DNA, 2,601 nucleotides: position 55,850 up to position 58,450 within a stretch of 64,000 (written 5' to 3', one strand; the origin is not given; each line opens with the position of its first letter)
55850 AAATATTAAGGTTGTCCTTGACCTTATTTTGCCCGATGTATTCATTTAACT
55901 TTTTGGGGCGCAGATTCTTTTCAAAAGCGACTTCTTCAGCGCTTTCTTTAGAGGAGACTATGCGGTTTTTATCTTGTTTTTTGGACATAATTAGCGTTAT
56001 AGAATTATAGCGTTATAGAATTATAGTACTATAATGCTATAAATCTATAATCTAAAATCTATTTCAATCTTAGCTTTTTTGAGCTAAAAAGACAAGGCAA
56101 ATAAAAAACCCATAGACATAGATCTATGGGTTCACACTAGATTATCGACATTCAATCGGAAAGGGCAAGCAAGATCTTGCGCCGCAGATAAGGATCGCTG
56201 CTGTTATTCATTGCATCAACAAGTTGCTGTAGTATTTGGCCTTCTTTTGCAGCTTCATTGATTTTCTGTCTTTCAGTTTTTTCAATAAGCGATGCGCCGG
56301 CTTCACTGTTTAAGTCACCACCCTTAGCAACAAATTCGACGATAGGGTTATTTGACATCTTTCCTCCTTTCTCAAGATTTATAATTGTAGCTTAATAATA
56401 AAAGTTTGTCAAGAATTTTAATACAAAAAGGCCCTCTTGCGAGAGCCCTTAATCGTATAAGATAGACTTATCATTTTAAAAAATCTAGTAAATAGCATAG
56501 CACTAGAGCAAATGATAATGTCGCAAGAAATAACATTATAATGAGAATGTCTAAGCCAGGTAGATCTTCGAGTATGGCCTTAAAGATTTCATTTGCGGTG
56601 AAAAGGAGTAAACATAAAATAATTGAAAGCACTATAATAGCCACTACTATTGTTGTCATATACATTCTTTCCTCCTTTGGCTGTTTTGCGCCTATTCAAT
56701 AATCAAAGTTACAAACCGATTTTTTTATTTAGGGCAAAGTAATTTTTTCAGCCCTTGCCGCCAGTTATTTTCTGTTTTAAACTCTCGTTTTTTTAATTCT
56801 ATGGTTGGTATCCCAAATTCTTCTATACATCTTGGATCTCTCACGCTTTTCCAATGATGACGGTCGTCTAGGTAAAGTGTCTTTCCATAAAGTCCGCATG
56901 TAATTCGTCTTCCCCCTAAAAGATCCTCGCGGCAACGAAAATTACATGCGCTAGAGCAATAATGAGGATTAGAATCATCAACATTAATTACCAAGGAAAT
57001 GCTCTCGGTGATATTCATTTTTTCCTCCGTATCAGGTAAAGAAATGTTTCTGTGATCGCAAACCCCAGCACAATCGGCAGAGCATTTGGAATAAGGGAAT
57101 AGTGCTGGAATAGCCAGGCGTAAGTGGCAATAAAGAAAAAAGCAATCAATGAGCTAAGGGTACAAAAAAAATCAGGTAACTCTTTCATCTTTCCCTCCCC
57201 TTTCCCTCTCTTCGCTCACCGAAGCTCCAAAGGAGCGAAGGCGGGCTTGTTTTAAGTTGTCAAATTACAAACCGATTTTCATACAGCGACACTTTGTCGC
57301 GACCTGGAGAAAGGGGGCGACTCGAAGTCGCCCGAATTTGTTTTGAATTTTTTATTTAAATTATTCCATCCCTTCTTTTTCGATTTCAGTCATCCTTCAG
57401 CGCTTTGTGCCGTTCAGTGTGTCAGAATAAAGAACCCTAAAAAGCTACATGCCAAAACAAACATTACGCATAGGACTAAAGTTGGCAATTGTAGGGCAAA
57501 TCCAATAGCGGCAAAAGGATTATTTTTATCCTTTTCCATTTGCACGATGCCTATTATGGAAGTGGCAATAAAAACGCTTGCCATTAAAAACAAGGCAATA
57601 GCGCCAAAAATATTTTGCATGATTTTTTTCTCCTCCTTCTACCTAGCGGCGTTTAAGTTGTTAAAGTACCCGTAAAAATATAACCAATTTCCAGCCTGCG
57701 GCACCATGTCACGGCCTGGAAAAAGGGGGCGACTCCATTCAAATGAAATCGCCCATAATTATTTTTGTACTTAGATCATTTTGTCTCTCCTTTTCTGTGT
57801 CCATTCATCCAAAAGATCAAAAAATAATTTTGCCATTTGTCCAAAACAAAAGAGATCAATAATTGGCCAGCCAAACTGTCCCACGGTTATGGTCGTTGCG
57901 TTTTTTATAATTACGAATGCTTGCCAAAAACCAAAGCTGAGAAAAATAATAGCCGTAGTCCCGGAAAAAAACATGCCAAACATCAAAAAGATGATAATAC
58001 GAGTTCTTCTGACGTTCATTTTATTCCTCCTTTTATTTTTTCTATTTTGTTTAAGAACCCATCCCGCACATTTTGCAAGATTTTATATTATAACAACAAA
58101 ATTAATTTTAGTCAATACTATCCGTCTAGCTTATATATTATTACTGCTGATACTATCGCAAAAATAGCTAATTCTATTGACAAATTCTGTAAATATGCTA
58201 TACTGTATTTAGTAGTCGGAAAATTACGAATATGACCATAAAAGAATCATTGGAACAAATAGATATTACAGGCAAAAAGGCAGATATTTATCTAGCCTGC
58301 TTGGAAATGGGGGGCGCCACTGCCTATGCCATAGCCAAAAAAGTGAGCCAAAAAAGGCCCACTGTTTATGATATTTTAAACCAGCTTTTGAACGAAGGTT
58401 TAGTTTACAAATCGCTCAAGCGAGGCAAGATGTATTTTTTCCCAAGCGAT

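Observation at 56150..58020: Cluster of six tiny (57-97 aa) mostly two-TM peptide genes with paralogous leaders, a shared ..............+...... motif and duplicated terminators, beside a divergent TrmB-like regulator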

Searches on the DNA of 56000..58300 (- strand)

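Call 31: search_rna_families(source=window, start=56000, end=58300, threshold=evalue, max_evalue=10)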
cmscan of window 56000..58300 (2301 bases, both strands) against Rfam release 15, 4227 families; matches with E-value up to 10: 9.
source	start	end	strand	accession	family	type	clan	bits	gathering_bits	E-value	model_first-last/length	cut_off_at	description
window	56951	56996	-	RF00859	mir-234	Gene; miRNA;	CL00092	22.4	58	0.54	13-58/70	no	mir-234 microRNA precursor family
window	57726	57784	-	RF02844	RefA9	Gene; antisense;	-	21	49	3.8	1-64/64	no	Enterococcus sRNA A9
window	56378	56482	-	RF00199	SL2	Gene;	CL00020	19.7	41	8.6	1-110/110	no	SL2 RNA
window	57315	57398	-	RF01673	PhrS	Gene; sRNA;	-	19.3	37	0.051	121-203/212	no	PhrS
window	56042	56143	+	RF04134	MIR7504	Gene; miRNA;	-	19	83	5.9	1-124/124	no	MIR7504 microRNA precursor family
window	57714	57873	+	RF02792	sRNA162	Gene; antisense;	-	18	78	3.9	1-190/190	no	Archaeal Small RNA 162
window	57988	58023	+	RF02478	GlsR10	Gene; snRNA; snoRNA; CD-box;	-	16.1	75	7.3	1-68/68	no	Small nucleolar RNA GlsR10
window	57134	57348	-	RF01808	MicX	Gene; sRNA;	-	14.6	75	4.5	1-194/194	no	MicX Vibrio cholerae sRNA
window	56613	56700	-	RF01673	PhrS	Gene; sRNA;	-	12.8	37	3.2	1-212/212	no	PhrS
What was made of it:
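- On Any Rfam family: Only chance-level hits at E<=10 over 56000-58300 (call 31).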

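Call 50: build_rna_model(alignment_id=A3, structure=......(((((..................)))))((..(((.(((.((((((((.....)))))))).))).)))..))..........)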
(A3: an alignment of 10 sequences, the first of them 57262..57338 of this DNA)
Model R1 built from alignment A3 (10 sequences, 89 columns); structure: as given.
model positions 84; base pairs 21; branch points 1; effective number of sequences 3.56; information 0.676 bits per position. Calibrated on 0.2 Mb of random sequence (short: E-values are rough).
structure used (alignment columns):
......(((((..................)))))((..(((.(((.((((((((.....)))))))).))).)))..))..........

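Call 51: search_with_rna_model(model_id=R1, sources=[window, L002, L003, L004, L005, L006, L007, L017, L025, L128, L129, L130, L131, L132, L133, L013, L011, L027, L030, L064, L069], max_evalue=1)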
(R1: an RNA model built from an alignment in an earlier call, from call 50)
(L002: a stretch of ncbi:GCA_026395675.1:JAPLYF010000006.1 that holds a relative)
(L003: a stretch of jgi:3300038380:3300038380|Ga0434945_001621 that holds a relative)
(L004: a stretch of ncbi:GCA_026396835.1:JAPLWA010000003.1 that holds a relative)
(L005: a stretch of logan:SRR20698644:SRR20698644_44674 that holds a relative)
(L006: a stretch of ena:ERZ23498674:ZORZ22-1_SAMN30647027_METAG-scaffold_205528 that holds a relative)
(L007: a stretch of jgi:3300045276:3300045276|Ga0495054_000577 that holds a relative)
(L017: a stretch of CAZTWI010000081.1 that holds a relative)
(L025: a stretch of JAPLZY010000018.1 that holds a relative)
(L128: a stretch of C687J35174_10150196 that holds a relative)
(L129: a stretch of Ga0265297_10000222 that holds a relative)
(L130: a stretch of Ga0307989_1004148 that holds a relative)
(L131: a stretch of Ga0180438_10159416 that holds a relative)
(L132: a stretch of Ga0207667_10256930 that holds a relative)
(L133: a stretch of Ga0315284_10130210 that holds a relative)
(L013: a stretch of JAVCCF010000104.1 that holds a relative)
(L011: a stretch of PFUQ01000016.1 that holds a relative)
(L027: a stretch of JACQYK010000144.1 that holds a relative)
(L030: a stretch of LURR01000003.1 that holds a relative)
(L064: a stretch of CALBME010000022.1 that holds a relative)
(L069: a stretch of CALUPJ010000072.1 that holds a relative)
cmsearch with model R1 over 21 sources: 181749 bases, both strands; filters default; matches with E-value up to 1: 30.
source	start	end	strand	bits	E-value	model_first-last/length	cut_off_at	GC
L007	1049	1128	+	90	8.1e-22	1-84/84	no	0.56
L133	2601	2684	+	89.9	8.8e-22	1-84/84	no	0.48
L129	855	938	-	87.1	5e-21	1-84/84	no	0.51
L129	342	418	-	84.4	2.8e-20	1-84/84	no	0.55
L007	97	178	+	79.4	6.4e-19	1-84/84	no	0.59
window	57674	57759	-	78.7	9.6e-19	1-84/84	no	0.47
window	57262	57338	-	76.7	3.4e-18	1-84/84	no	0.49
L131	1192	1273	-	76.6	3.6e-18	1-84/84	no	0.46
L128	1822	1907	+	63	1.8e-14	1-84/84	no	0.52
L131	20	99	-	61.1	6e-14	1-84/84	no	0.49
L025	3631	3718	+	56.9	8.2e-13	1-84/84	no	0.44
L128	559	602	+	31.7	5.6e-06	33-73/84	no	0.45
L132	546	633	-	29.7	2e-05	1-84/84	no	0.49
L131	469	537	-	29.2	2.7e-05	1-84/84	no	0.55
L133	2636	2670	-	25.9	0.00021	36-70/84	no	0.49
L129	869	903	+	22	0.0024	36-70/84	no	0.49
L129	356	390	+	22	0.0025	36-70/84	no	0.54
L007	130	164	-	21.4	0.0036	36-70/84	no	0.51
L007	1080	1114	-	21.1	0.0042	36-70/84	no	0.54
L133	2096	2176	+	20.5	0.0061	1-84/84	no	0.6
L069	132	215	-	20.2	0.0076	1-84/84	no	0.31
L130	2152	2230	-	19.2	0.014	1-84/84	no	0.49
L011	1836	1914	+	17.3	0.047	1-84/84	no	0.33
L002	4327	4407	-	16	0.1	1-84/84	no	0.53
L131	1173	1254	+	13.9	0.4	1-84/84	no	0.4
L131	34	68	+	13.8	0.41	36-70/84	no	0.54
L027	3691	3770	+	13.2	0.61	1-84/84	no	0.45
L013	2975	3074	-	12.5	0.91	1-84/84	no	0.38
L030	1505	1589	+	12.5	0.92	1-84/84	no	0.45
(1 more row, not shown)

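Call 78: search_with_rna_model(model_id=R1, sources=[L134, L135, L136, L137, L138, L139, L002, L003, L004], max_evalue=1, filters=off)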
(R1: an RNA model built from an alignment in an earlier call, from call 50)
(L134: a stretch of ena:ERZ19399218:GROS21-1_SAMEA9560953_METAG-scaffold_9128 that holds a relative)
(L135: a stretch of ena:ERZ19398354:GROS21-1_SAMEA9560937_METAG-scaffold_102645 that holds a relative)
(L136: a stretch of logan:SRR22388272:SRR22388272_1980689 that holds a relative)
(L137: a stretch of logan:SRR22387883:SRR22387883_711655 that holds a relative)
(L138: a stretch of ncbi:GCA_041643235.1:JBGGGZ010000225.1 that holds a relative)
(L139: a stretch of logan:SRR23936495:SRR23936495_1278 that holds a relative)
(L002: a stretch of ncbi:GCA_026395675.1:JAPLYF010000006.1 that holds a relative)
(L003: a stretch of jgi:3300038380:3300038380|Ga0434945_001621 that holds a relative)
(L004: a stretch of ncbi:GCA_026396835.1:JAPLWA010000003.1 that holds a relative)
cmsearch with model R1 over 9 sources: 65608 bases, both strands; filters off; matches with E-value up to 1: 6.
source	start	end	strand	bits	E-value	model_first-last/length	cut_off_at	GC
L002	4327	4407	-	16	0.037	1-84/84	no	0.53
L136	206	267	+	14.5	0.096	1-84/84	no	0.27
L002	1256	1304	-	12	0.44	1-84/84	no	0.22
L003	3908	4012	-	11.4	0.66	1-84/84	no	0.5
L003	9972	10026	-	11.3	0.72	1-84/84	no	0.38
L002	4467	4538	-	10.8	0.94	1-84/84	no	0.4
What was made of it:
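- Tried and rejected: Loci with 60-68% TrmB homologs lack it (call 78).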

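Call 81: search_with_rna_model(model_id=R1, source=window, max_evalue=5, filters=off)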
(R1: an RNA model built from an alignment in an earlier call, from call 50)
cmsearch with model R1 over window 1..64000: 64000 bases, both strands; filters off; matches with E-value up to 5: 37.
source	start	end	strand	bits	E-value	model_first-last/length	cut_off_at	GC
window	57674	57759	-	78.7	3.4e-19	1-84/84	no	0.47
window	57262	57338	-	76.7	1.2e-18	1-84/84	no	0.49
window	57688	57722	+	20.8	0.0018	36-70/84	no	0.6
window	6294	6340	+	14.6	0.086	1-84/84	no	0.34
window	49911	49980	+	14.2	0.11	1-84/84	no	0.31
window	57310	57361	+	12.2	0.39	1-84/84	no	0.37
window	25220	25270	+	12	0.46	1-84/84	no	0.31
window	55625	55685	+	11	0.83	1-84/84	no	0.26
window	62566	62646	+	10.7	1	1-84/84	no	0.51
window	13284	13354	+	10.7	1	1-84/84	no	0.31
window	42081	42175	+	10.5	1.1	1-84/84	no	0.34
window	48349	48403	+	10.4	1.2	1-84/84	no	0.29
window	62048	62080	-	10.3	1.3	39-67/84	no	0.67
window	56099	56185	-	10.2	1.4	1-84/84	no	0.41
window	47471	47540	+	9.8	1.7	1-84/84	no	0.44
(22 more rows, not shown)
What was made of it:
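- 57648..57759 (-): Element copy E1. Parts: P0 hairpin 57727-57754; CC-U5-CC; 45-nt hairpin 57682-57726; a 12-nt insert; box B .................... 57651-57670. Covariance model 78.7 bits (calls 51, 81).
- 57245..57338 (-): Element copy E2. Parts: P0 hairpin 57315-57333; CC-UUUCU-CC; hairpin core 57270-57314 (P2 degenerate, P3 intact); box B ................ 57250-57265. Covariance model 76.7 bits (calls 51, 81).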

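Call 89: search_with_rna_model(model_id=R1, sources=[window, L002, L007, L025, L128, L129, L131, L133], max_evalue=0.0001, make_alignment=true)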
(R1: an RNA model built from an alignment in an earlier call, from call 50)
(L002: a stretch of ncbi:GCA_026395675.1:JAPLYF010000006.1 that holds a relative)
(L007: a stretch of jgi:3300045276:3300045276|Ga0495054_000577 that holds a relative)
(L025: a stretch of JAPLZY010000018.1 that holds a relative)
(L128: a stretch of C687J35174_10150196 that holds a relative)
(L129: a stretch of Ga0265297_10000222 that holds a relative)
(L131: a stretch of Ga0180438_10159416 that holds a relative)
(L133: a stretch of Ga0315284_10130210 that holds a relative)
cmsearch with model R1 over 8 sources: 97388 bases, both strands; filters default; matches with E-value up to 0.0001: 13.
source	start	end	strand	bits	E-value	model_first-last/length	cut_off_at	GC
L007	1049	1128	+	90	4.3e-22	1-84/84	no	0.56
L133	2601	2684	+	89.9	4.7e-22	1-84/84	no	0.48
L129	855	938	-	87.1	2.7e-21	1-84/84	no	0.51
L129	342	418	-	84.4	1.5e-20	1-84/84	no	0.55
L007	97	178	+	79.4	3.4e-19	1-84/84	no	0.59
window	57674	57759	-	78.7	5.2e-19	1-84/84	no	0.47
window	57262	57338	-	76.7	1.8e-18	1-84/84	no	0.49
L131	1192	1273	-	76.6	1.9e-18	1-84/84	no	0.46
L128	1822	1907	+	63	9.5e-15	1-84/84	no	0.52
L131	20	99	-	61.1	3.2e-14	1-84/84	no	0.49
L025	3631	3718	+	56.9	4.4e-13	1-84/84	no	0.44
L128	559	602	+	31.7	3e-06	33-73/84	no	0.45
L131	469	537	-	29.2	1.4e-05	1-84/84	no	0.55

Alignment A6: 13 matches aligned to the model, 94 columns, each read 5' to 3' on its own strand. Consensus structure (alignment columns), stored with it:
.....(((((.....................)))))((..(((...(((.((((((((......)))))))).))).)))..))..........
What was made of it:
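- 13 strong covariance-model matches of 29-90 bits fall in 6 loci (call 89), and weaker copies in L133 (20.5 bits) and L002 (16 bits) raise the total to 8 loci (call 51).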

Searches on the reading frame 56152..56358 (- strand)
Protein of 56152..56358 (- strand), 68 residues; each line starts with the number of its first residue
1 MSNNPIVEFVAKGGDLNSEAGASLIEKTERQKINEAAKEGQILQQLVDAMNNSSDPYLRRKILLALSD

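Call 11: search_protein_families(library=pfam, max_evalue=1, proteins=[window:56152-56358:-])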
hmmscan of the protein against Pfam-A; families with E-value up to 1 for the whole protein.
window:56152-56358:- (68 aa): 1 family
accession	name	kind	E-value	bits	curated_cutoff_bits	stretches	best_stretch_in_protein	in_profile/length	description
PF00934.25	PE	-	0.17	12.7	22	1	5-58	32-85/91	PE family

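Call 12: search_protein_families(library=ncbifam, max_evalue=1, proteins=[window:56152-56358:-])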
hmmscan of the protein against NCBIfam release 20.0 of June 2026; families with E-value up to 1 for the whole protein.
window:56152-56358:- (68 aa): 2 families
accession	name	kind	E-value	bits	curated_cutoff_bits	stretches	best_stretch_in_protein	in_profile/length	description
NF047466.1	hybrid_RR_LvrB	exception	0.016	14.4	500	1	31-58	253-280/377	hybrid histidine kinase/response regulator LvrB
NF045650.1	CD1247_Nterm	equivalog_domain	0.024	15.3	30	1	24-52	8-36/70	CD1247 N-terminal domain-containing protein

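Call 27: search_protein_families(library=phrogs, max_evalue=1, proteins=[window:56152-56358:-])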
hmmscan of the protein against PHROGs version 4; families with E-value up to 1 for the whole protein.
window:56152-56358:- (68 aa): 0 families

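Call 28: search_protein_families(library=padloc, max_evalue=1, proteins=[window:56152-56358:-])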
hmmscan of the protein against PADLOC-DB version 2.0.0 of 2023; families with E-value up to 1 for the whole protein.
window:56152-56358:- (68 aa): 0 families

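Call 73: find_homologous_proteins(query=window:56152-56358:-, max_evalue=0.01)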
Query window:56152-56358:- (68 aa): 2 proteins with E <= 0.01 among 3 candidates.
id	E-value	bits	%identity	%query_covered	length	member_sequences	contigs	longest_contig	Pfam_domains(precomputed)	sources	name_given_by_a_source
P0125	1.3e-34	134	100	100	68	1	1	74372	-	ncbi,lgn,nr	ncbi:hypothetical protein JW977_03590 [Candidatus Falkowbacteria bacterium]|nr:hypothetical protein 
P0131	1.2e-28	115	88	100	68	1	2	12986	-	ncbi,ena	-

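Call 74: find_encoding_contigs(protein=P0131, flank=6000, max_places=3)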
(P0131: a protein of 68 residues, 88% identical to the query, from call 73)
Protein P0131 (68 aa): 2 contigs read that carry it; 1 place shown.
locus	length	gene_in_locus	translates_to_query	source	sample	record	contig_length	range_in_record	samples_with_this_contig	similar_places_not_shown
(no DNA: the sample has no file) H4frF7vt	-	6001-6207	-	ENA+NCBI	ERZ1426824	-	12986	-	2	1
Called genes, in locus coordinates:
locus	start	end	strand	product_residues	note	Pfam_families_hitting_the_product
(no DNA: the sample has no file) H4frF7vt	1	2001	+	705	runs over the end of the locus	-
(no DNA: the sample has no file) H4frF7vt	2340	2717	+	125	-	PF22296:bAvd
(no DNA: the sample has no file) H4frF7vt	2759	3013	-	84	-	-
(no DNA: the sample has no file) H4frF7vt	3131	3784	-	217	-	-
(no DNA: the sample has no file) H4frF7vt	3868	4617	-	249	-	PF02535:Zip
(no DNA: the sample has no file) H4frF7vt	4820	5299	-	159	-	PF00588:SpoU_methylase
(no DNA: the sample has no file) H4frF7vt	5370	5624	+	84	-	PF01541:GIY-YIG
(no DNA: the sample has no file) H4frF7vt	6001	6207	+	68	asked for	-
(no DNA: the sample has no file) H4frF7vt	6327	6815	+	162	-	-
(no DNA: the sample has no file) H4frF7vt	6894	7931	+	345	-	PF05496:RuvB_N, PF00004:AAA, PF07728:AAA_5 (weak), PF17864:AAA_lid_4, PF05491:WHD_RuvB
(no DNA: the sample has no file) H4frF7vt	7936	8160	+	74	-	-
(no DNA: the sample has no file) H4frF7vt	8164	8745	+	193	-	PF03703:bPH_2 (weak)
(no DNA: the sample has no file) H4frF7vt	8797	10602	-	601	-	-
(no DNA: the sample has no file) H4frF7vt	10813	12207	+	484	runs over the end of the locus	PF01943:Polysacc_synt, PF13440:Polysacc_synt_3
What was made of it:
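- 56152..56412 (-): Separate unit: its own promoter (56384-56412, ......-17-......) plus p68sol (56152-56358). An 88% homolog, P0131, sits before ruvB in a relative that has no TrmB gene or array at this site (calls 73, 74).
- A relative lacks TrmB and the array at this site and carries a GIY-YIG gene there (call 74).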

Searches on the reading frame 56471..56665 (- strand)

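Call 11: search_protein_families(library=pfam, max_evalue=1, proteins=[window:56471-56665:-])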
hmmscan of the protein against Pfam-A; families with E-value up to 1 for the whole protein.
window:56471-56665:- (64 aa): 2 families
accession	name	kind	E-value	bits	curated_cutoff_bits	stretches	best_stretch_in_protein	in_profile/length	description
PF09878.14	DUF2105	-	0.13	12.5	32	1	1-57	4-61/200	Predicted membrane protein (DUF2105)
PF13687.11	DUF4153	-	0.19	11.3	27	1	4-59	89-144/373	Domain of unknown function (DUF4153)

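Call 12: search_protein_families(library=ncbifam, max_evalue=1, proteins=[window:56471-56665:-])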
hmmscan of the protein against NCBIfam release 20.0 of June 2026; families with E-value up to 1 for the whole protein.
window:56471-56665:- (64 aa): 1 family
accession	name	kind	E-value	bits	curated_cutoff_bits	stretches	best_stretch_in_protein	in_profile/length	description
NF045846.1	MSC0882_dom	subfamily_domain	0.47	9.6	60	1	4-63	14-73/244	MSC_0882 family membrane protein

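Call 27: search_protein_families(library=phrogs, max_evalue=1, proteins=[window:56471-56665:-])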
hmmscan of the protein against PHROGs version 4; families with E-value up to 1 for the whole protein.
window:56471-56665:- (64 aa): 1 family
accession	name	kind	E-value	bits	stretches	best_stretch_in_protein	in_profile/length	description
phrog_35133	-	unknown function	0.19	12.5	1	14-53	5-43/210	-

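Call 28: search_protein_families(library=padloc, max_evalue=1, proteins=[window:56471-56665:-])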
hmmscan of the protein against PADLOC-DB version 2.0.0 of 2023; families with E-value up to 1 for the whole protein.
window:56471-56665:- (64 aa): 0 families
